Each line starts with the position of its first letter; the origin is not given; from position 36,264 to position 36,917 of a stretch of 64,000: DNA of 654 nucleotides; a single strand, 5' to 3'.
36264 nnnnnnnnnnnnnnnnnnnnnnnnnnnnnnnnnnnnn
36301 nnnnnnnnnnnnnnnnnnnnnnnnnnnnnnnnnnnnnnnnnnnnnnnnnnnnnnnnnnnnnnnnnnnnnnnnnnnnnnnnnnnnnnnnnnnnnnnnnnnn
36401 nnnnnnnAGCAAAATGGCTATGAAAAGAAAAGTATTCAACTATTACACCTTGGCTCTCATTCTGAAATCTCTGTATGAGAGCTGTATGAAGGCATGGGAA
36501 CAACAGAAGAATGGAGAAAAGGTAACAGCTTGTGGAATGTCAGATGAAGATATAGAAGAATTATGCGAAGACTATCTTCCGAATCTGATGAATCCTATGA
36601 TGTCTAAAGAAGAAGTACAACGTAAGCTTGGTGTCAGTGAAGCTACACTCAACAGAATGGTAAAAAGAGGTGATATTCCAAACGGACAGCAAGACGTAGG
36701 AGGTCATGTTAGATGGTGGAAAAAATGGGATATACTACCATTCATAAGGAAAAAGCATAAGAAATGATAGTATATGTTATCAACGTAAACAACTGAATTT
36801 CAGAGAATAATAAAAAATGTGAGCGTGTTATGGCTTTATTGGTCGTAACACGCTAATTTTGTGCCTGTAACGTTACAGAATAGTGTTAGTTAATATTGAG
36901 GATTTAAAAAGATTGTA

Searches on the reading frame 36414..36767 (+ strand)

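Call 37: search_protein_families(library=phrogs, proteins=[window:36414-36767:+], max_evalue=0.001)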
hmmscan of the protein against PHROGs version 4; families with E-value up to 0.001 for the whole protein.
window:36414-36767:+ (117 aa): 4 families
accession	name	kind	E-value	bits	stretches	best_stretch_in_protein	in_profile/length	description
phrog_66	-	integration and excision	2.1e-07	32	1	38-101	63-131/412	excisionase and transcriptional regulator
phrog_597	-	DNA, RNA and nucleotide metabolism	5.3e-05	24.3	1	62-112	112-162/200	DNA binding protein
phrog_668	-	DNA, RNA and nucleotide metabolism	0.0003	21.5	1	58-104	59-104/181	HTH DNA binding protein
phrog_15534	-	DNA, RNA and nucleotide metabolism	0.00039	21.9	1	62-116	43-93/93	HTH DNA binding protein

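Call 62: search_protein_families(library=pfam, proteins=[window:36414-36767:+], max_evalue=0.01)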
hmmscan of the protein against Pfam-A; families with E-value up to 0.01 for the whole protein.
window:36414-36767:+ (117 aa): 3 families
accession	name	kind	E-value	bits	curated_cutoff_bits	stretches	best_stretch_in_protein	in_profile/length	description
PF12728.13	HTH_17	-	5.6e-07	30.2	27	1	63-100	2-37/51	Helix-turn-helix domain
PF01381.28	HTH_3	-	0.0027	18.1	23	1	62-90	9-37/55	Helix-turn-helix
PF13443.12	HTH_26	-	0.0092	16.7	22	0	63-85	11-33/63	Cro/C1-type HTH DNA-binding domain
